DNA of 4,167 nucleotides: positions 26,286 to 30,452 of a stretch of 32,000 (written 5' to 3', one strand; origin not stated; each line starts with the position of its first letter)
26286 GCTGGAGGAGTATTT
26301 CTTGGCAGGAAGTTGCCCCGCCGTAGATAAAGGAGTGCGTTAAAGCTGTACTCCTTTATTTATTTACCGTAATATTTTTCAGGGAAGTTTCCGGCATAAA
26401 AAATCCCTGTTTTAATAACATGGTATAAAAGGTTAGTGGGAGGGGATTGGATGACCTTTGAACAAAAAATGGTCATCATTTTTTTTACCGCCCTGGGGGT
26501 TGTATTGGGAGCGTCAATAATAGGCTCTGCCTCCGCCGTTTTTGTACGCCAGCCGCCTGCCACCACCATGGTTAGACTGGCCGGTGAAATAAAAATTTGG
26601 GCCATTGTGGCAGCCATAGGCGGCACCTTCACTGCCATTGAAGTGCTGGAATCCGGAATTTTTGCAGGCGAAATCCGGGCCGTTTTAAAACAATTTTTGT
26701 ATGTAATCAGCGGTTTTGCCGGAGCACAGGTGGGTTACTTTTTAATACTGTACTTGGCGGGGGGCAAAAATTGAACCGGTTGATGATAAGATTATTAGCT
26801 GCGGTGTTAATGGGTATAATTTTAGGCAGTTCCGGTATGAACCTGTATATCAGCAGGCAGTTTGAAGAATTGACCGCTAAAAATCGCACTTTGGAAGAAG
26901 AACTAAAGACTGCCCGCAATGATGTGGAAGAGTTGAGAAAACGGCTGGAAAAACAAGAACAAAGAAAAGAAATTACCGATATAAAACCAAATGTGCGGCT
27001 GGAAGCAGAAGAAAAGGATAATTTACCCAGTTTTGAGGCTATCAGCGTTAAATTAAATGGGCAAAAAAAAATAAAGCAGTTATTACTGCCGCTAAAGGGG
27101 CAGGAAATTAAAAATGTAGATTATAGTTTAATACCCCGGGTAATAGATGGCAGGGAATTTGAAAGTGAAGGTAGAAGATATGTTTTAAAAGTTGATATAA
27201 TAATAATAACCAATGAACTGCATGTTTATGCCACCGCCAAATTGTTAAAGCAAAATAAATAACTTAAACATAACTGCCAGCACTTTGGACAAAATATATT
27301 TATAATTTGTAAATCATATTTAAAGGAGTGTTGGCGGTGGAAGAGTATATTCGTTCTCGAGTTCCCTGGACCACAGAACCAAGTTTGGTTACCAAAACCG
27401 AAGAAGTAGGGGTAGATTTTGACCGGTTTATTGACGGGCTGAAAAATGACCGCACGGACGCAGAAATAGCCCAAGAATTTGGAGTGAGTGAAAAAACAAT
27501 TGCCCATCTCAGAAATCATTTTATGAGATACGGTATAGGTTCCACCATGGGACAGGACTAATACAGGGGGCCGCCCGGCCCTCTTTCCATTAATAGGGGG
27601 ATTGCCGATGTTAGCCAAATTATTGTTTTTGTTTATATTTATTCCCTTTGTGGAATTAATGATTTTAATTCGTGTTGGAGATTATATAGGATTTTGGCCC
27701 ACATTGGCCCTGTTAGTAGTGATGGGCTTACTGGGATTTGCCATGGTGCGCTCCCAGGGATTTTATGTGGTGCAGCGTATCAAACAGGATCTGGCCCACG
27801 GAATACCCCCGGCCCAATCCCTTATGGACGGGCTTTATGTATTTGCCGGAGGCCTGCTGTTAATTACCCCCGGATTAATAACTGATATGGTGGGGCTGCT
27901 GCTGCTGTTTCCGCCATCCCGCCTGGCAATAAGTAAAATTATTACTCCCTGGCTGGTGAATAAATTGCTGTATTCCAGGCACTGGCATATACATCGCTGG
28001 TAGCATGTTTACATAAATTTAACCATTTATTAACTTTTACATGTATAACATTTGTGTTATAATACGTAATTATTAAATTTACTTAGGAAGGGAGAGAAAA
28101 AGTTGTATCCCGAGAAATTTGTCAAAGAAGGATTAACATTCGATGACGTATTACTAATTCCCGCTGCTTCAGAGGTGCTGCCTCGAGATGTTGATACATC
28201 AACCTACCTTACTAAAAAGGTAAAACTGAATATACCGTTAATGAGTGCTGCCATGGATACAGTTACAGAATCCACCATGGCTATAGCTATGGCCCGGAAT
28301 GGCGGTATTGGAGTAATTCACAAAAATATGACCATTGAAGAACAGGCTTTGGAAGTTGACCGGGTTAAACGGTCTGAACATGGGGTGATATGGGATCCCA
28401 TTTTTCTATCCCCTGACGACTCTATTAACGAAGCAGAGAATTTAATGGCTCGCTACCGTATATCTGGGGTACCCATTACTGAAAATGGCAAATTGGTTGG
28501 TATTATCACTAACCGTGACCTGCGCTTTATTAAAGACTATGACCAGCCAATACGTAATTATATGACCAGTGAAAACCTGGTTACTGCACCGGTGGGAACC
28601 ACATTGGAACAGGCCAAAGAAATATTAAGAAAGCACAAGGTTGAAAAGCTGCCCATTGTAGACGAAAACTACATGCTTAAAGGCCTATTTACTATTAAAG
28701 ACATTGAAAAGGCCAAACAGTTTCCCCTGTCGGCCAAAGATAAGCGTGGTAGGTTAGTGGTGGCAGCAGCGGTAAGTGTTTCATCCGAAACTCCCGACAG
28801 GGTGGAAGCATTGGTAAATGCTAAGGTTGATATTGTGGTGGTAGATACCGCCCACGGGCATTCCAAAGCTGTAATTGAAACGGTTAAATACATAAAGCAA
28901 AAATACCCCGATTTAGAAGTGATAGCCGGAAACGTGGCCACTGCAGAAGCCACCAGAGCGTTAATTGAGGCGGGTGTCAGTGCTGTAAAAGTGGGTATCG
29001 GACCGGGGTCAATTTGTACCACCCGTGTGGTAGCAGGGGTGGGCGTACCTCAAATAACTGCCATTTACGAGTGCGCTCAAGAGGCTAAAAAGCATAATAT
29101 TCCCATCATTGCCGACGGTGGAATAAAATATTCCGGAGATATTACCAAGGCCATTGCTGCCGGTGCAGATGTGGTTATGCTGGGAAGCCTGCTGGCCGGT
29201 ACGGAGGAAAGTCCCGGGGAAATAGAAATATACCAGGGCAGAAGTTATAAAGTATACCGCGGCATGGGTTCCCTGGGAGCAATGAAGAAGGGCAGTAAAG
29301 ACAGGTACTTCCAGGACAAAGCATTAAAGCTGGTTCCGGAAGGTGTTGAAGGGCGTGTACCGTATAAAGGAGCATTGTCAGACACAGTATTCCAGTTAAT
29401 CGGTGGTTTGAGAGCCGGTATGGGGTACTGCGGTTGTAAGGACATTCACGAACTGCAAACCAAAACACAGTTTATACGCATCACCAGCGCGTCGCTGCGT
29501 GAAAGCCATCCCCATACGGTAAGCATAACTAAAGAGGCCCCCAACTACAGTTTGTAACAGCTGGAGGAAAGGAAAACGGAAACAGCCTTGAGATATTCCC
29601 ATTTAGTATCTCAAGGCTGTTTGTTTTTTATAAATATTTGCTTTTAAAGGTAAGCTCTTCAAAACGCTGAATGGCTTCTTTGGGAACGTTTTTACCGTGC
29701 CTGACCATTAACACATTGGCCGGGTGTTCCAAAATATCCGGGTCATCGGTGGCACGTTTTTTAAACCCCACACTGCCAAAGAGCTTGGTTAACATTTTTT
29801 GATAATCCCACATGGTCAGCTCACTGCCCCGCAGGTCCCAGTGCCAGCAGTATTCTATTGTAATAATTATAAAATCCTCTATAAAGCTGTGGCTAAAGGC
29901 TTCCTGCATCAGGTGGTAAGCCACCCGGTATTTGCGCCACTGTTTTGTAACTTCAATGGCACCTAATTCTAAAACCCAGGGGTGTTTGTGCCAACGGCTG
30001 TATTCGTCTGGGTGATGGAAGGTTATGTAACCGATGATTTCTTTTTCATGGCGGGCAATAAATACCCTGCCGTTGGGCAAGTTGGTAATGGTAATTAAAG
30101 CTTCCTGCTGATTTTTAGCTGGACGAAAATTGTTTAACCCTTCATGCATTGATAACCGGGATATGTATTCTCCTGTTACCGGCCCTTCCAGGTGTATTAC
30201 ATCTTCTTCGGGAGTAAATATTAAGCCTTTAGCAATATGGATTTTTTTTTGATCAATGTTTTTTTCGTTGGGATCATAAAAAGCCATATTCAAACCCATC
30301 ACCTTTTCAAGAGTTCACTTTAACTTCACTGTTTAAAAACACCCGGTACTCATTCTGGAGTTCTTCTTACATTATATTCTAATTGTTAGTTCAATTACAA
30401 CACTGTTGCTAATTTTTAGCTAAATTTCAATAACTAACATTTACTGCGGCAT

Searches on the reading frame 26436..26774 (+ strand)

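Call 8: search_protein_families(library=pfam, proteins=[window:26436-26774:+])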
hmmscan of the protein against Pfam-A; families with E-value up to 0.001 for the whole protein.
window:26436-26774:+ (112 aa): 1 family
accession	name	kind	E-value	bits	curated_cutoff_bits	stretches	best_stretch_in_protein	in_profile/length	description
PF14034.11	Spore_YtrH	-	2.1e-35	121.4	27.2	1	11-109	2-100/101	Sporulation protein YtrH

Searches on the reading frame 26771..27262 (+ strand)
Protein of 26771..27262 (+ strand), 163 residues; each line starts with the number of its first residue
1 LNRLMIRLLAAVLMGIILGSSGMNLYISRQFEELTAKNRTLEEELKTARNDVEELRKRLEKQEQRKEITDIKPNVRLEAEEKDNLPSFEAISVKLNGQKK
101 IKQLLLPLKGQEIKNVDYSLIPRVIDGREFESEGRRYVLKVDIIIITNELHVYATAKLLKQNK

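Call 8: search_protein_families(library=pfam, proteins=[window:26771-27262:+])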
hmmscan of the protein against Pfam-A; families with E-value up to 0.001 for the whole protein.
window:26771-27262:+ (163 aa): 1 family
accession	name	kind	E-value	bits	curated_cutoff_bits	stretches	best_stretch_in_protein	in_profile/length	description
PF13851.11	GAS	-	0.00053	19.9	32.3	1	28-82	46-101/200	Growth-arrest specific micro-tubule binding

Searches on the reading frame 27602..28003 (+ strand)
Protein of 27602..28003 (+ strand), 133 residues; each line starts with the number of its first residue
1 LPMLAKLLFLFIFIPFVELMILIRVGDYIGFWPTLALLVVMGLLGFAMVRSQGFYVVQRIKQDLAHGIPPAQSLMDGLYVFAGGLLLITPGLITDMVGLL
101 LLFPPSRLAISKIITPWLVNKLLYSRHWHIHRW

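Call 8: search_protein_families(library=pfam, proteins=[window:27602-28003:+])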
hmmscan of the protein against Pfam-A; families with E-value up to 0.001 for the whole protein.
window:27602-28003:+ (133 aa): 1 family
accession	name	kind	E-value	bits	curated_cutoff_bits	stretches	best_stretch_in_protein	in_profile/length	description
PF04186.18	FxsA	-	6.7e-35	119.9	25.2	1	10-115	2-107/109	FxsA cytoplasmic membrane protein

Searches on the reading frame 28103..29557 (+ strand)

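Call 8: search_protein_families(library=pfam, proteins=[window:28103-29557:+])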
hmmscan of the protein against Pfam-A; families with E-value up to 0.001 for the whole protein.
window:28103-29557:+ (484 aa): 9 families
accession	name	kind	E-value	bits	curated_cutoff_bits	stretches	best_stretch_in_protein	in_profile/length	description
PF00478.31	IMPDH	-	2.6e-174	579.5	25.6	1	10-471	1-345/345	IMP dehydrogenase / GMP reductase domain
PF00571.33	CBS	-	9.2e-25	87.2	24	2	98-141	8-52/57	CBS domain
PF03060.21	NMO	-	1.1e-11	45.1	28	1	212-372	84-233/331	Nitronate monooxygenase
PF01070.24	FMN_dh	-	1.5e-09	37.8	24.9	1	253-362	202-303/350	FMN-dependent dehydrogenase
PF01729.25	QRPTase_C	-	1e-05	25.8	23.1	1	217-299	76-156/169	Quinolinate phosphoribosyl transferase, C-terminal domain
PF01645.23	Glu_synthase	-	7.7e-05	22.5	20.4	1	305-362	244-305/369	Conserved region in glutamate synthase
PF00977.27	His_biosynth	-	0.00024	21.1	23.6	0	328-363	69-104/228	Histidine biosynthesis protein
PF01207.24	Dus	-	0.00034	20.3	20.4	0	318-361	173-214/311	Dihydrouridine synthase (Dus)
PF04131.20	NanE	-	0.00066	19.4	27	0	232-366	55-178/192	Putative N-acetylmannosamine-6-phosphate epimerase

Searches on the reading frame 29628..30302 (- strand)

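Call 8: search_protein_families(library=pfam, proteins=[window:29628-30302:-])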
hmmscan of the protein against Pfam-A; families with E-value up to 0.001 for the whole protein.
window:29628-30302:- (224 aa): 2 families
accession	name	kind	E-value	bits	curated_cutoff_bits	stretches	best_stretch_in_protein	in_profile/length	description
PF00583.31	Acetyltransf_1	-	3.1e-07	31.1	20.7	1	54-140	6-89/116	Acetyltransferase (GNAT) family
PF13508.13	Acetyltransf_7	-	0.0008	20.2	27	0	77-138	2-55/84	Acetyltransferase (GNAT) domain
